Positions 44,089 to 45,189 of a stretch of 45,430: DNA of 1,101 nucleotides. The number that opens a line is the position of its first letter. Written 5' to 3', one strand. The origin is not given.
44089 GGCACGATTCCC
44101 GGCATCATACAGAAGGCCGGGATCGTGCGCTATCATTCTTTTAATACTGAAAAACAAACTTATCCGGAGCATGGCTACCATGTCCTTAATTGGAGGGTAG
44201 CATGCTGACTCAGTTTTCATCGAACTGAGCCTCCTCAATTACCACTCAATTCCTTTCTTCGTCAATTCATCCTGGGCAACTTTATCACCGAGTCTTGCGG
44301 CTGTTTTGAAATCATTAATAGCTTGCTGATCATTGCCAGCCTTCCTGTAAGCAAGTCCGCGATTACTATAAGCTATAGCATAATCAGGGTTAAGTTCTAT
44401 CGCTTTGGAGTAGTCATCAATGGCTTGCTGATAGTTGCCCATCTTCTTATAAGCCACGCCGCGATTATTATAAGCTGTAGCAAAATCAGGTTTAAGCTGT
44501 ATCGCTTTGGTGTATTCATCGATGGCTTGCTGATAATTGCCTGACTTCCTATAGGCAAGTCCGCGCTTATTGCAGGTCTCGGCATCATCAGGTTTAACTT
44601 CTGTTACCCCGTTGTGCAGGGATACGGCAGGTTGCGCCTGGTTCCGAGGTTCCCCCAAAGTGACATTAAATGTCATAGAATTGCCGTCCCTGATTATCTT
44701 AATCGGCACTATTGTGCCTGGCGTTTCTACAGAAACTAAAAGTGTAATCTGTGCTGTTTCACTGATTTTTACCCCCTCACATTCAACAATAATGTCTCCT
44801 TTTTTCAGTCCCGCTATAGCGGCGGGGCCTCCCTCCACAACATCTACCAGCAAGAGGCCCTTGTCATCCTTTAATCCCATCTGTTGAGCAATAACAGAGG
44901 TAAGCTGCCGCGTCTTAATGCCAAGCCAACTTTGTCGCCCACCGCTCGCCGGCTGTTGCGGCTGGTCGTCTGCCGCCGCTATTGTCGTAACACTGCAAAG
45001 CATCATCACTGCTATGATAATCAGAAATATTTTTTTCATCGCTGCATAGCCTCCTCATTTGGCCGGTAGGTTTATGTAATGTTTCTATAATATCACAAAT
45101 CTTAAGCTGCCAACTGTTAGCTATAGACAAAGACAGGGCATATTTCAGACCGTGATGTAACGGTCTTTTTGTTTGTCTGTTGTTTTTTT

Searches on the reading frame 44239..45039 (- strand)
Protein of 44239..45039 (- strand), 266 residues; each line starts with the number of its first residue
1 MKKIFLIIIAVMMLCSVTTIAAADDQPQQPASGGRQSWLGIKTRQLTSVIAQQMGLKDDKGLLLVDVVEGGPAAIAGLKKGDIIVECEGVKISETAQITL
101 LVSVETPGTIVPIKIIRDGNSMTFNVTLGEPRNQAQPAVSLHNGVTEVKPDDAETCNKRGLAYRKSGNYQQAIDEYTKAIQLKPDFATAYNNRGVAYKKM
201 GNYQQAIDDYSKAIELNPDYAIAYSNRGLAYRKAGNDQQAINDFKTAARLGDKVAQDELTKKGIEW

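Call 47: search_protein_families(library=pfam, proteins=[window:44239-45039:-], max_evalue=0.00001)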
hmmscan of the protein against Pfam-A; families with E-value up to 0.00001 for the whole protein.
window:44239-45039:- (266 aa): 19 families
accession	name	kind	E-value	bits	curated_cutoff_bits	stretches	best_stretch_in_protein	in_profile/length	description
PF00515.34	TPR_1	-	1.3e-31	107.5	27.8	2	187-220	1-34/34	Tetratricopeptide repeat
PF07719.23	TPR_2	-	4.3e-27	92.4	27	2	187-220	1-34/34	Tetratricopeptide repeat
PF13414.12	TPR_11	-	2.1e-26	91.7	26.8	2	160-201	1-42/42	TPR repeat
PF13181.12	TPR_8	-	3.5e-21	73.9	25.7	2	187-220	1-34/34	Tetratricopeptide repeat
PF13431.12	TPR_17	-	1.1e-17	63.2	24.4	1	176-207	2-33/34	Tetratricopeptide repeat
PF13424.12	TPR_12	-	1.5e-15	57.6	30.1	1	186-249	2-73/77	Tetratricopeptide repeat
PF13432.12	TPR_16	-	1.4e-14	54.7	32.7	1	197-251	7-61/65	Tetratricopeptide repeat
PF13371.12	TPR_9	-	1e-13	51.5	35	0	180-223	22-65/73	Tetratricopeptide repeat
PF13180.12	PDZ_2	-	5.3e-13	49.5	27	1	39-128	3-80/80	PDZ domain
PF13374.12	TPR_10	-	9.3e-10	38.7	27.5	0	187-216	2-31/42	Tetratricopeptide repeat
PF13176.12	TPR_7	-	9.6e-09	35.1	27.9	0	160-186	6-32/36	Tetratricopeptide repeat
PF13428.12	TPR_14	-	1.2e-08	35.2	23.5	0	191-225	5-39/44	Tetratricopeptide repeat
PF13174.12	TPR_6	-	1.8e-08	34.9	26.3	0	193-219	6-32/33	Tetratricopeptide repeat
PF14559.12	TPR_19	-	7.8e-08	33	25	0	165-207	3-45/68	Tetratricopeptide repeat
PF17820.7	PDZ_6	-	1e-07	32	27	1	66-117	4-54/54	PDZ domain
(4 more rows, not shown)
